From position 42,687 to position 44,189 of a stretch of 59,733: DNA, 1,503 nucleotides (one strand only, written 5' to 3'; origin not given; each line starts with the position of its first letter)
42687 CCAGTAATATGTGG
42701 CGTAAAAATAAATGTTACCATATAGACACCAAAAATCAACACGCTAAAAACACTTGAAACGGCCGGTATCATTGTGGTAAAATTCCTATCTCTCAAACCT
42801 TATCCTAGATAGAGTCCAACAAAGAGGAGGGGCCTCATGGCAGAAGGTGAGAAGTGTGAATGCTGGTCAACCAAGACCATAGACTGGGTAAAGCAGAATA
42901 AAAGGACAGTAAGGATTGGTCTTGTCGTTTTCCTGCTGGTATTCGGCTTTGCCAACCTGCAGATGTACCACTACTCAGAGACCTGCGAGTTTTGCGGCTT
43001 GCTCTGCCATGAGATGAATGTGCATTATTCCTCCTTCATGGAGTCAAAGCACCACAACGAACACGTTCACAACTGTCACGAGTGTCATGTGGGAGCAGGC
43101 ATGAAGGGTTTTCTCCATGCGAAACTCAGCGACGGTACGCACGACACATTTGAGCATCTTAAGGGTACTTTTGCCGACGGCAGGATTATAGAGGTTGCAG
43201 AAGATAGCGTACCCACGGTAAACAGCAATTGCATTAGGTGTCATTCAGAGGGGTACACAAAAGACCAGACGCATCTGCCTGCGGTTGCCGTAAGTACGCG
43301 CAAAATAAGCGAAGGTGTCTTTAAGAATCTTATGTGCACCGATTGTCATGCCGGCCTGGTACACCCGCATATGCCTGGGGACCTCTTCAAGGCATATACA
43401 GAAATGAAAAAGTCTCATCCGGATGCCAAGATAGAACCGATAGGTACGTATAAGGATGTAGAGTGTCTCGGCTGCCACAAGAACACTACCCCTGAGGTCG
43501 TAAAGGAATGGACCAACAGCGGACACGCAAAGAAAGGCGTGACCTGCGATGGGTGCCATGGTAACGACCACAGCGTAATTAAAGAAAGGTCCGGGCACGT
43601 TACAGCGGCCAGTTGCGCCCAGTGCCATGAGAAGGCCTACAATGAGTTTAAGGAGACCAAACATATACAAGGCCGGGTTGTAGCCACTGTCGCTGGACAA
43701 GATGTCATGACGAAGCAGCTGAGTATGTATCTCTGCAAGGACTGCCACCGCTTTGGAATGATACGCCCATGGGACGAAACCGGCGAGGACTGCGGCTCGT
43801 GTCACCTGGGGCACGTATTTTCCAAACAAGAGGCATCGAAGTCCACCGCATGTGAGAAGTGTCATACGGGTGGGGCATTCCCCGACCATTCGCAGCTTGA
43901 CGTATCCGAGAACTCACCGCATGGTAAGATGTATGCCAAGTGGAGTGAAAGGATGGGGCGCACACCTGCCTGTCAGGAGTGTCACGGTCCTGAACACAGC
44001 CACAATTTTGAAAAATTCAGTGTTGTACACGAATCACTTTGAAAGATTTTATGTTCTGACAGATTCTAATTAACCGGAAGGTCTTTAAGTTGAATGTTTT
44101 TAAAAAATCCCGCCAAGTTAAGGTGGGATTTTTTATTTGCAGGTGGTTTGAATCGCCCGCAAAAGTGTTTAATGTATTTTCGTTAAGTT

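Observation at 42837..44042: Eleven-haem fusion of a NapC/NirT-type quinol dehydrogenase with a truncated HAO-like core: candidate missing link between hydrazine oxidation and the quinone pool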

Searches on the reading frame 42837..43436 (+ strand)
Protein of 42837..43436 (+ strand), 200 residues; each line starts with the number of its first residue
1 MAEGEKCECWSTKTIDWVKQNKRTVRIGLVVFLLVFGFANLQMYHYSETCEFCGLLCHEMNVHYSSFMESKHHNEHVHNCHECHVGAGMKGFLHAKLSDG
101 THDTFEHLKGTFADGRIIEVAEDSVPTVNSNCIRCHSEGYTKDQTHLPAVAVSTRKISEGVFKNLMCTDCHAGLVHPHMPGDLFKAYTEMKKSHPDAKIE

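Call 31: search_solved_structures(query=window:42837-43436:+, max_evalue=10, show_alignments=4)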
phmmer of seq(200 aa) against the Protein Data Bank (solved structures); distinct sequences matched with E-value up to 10: 3.
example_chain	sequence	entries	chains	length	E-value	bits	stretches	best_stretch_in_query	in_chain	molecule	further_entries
2j7a_C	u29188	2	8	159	0.0019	21.1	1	44-179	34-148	CYTOCHROME C QUINOL DEHYDROGENASE NRFH | NAPC/NIRT CYTOCHROME C FAMILY PROTEIN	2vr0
9y7d_C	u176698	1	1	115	0.1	15.5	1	38-103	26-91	DNA-binding protein Ikaros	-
2k31_A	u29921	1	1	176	0.88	12.4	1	45-81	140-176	Phosphodiesterase 5A, cGMP-specific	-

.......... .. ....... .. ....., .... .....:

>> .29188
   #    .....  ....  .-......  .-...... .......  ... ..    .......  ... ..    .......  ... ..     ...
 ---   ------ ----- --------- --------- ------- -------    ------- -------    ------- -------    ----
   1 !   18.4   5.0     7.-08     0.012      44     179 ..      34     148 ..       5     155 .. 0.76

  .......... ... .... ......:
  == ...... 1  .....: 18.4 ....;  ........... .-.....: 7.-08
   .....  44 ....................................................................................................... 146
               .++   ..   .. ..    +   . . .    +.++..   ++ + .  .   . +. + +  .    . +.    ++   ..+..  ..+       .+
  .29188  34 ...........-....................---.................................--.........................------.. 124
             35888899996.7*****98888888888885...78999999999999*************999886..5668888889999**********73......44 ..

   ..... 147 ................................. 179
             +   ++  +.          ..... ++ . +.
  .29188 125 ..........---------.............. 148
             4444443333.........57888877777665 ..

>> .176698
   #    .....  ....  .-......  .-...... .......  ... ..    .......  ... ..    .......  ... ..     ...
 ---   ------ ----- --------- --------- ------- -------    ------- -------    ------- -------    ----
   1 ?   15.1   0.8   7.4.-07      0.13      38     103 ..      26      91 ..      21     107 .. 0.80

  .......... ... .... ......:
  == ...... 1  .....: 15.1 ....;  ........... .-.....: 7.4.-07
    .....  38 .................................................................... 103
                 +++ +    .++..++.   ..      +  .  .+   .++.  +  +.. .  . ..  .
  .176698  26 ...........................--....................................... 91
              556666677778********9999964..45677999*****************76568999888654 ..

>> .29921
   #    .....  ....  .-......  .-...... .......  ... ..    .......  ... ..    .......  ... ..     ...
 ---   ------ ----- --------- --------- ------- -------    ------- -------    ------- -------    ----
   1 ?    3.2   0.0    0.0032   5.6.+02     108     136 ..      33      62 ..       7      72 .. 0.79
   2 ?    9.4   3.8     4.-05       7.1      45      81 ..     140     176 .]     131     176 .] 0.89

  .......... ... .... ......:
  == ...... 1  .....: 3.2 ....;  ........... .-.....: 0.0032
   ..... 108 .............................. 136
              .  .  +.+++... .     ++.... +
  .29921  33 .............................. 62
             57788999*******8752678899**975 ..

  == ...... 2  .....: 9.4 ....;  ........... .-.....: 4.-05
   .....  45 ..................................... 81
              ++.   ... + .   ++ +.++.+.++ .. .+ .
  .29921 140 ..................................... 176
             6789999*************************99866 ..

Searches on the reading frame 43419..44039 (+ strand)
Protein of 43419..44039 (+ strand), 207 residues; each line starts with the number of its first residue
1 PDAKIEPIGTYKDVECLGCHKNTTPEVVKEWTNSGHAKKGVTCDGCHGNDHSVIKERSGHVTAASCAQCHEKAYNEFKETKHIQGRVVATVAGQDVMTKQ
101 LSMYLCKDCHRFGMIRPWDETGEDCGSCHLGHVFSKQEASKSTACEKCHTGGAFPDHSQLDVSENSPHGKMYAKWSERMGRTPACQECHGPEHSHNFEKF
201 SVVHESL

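Call 59: predict_structure(alignment_id=A3)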
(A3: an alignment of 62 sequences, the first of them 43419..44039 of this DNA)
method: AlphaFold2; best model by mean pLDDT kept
length: 207 residues; sequences in the alignment: 62
mean_pLDDT: 74.2   pTM: 0.54
mean pLDDT of the five models: 74.2, 72.7, 71.2, 69.3, 65.9
residues with pLDDT >= 90: 36; 70-90: 99; 50-70: 53; < 50: 19
segments of 3 or more residues with pLDDT < 50: 126-130, 196-207
pLDDT, mean of each block of 10 residues (from residue 1): 76 94 90 87 91 88 79 76 73 79 54 61 51 61 77 66 86 89 81 51 36
secondary structure, 60 per line:
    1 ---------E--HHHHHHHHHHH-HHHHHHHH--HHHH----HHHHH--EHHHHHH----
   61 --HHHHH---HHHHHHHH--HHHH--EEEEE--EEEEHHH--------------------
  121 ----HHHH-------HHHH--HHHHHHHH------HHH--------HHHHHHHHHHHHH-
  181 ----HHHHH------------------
elements in order: H13-23 H25-32 H35-38 H43-47 H51-56 H63-67 H71-78 H81-84 E87-91 E94-97 H125-128 H136-139 H142-149 H167-179 H185-189

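Call 63: fold_search(model_id=the predicted structure, library=pdb)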
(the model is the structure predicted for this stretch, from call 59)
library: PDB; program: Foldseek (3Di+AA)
matches with E <= 10: 19; with E <= 0.001: 5
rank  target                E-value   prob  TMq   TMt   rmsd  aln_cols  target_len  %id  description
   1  6t5e                  8.3e-05  1.00  0.45  0.24   7.6       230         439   26  Hydroxylamine Oxidoreductase from Brocadia fulgida (released 2020-11-18)
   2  4n4j                  8.8e-05  1.00  0.40  0.21   9.1       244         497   25  Kuenenia stuttgartiensis hydroxylamine oxidoreductase (released 2013-12-11)
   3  4n4m                  1.4e-04  1.00  0.46  0.24   8.1       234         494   26  Kuenenia stuttgartiensis hydroxylamine oxidoreductase soaked in phenyl hydrazine (released 2013-12-11)
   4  6hif_A                2.3e-04  1.00  0.44  0.21   8.4       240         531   26  Kuenenia stuttgartiensis hydrazine dehydrogenase complex (released 2019-04-17)
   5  6hif_I                5.5e-04  1.00  0.44  0.21   8.8       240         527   26  Kuenenia stuttgartiensis hydrazine dehydrogenase complex (released 2019-04-17)
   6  4n4n_E                3.7e-02  0.90  0.39  0.20   9.0       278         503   19  Nitrosomonas europea HAO (released 2013-12-11)
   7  4n4n_A                4.9e-02  0.89  0.41  0.20   9.1       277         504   19  Nitrosomonas europea HAO (released 2013-12-11)
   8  1fgj_A                6.1e-02  0.85  0.40  0.20   9.0       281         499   20  X-RAY STRUCTURE OF HYDROXYLAMINE OXIDOREDUCTASE (released 1998-03-04)
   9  4fas_A                7.7e-02  0.82  0.39  0.20   9.1       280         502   19  Complex crystal structure of hydroxylamine oxidoreductase and NE1300 from Nitrosomonas europaea (released 2013-09-04)
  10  7mem_A                5.4e+00  0.02  0.12  0.14  18.8       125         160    7  CryoEM structure of monoclonal Fab 045-09 2B05 binding the lateral patch of influenza virus H1 HA (released 2021-07-28)
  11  8sk7_G                8.1e+00  0.02  0.12  0.14  18.7       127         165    9  Cryo-EM structure of designed Influenza HA binder, HA_20, bound to Influenza HA (Strain: Iowa43) (released 2023-06-14)
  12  4kth_B                8.1e+00  0.01  0.11  0.13  19.4       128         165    8  Structure of A/Hubei/1/2010 H5 HA (released 2013-11-27)
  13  8tp3_D                8.1e+00  0.01  0.11  0.13  19.6       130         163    9  H1 hemagglutinin (NC99) in complex with RBS-targeting Fab 1-1-1F05 (released 2023-10-11)
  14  9o8r_B                8.5e+00  0.01  0.12  0.14  18.4       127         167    9  Cryo-EM structure of NI06063_d30_103 Fab in complex with influenza virus hemagglutinin from A/Michigan/45/2015 (H1N1) (released 2026-02-04)
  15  2fk0_B                8.5e+00  0.01  0.12  0.14  19.0       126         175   10  Crystal Structure of a H5N1 influenza virus hemagglutinin. (released 2006-05-02)
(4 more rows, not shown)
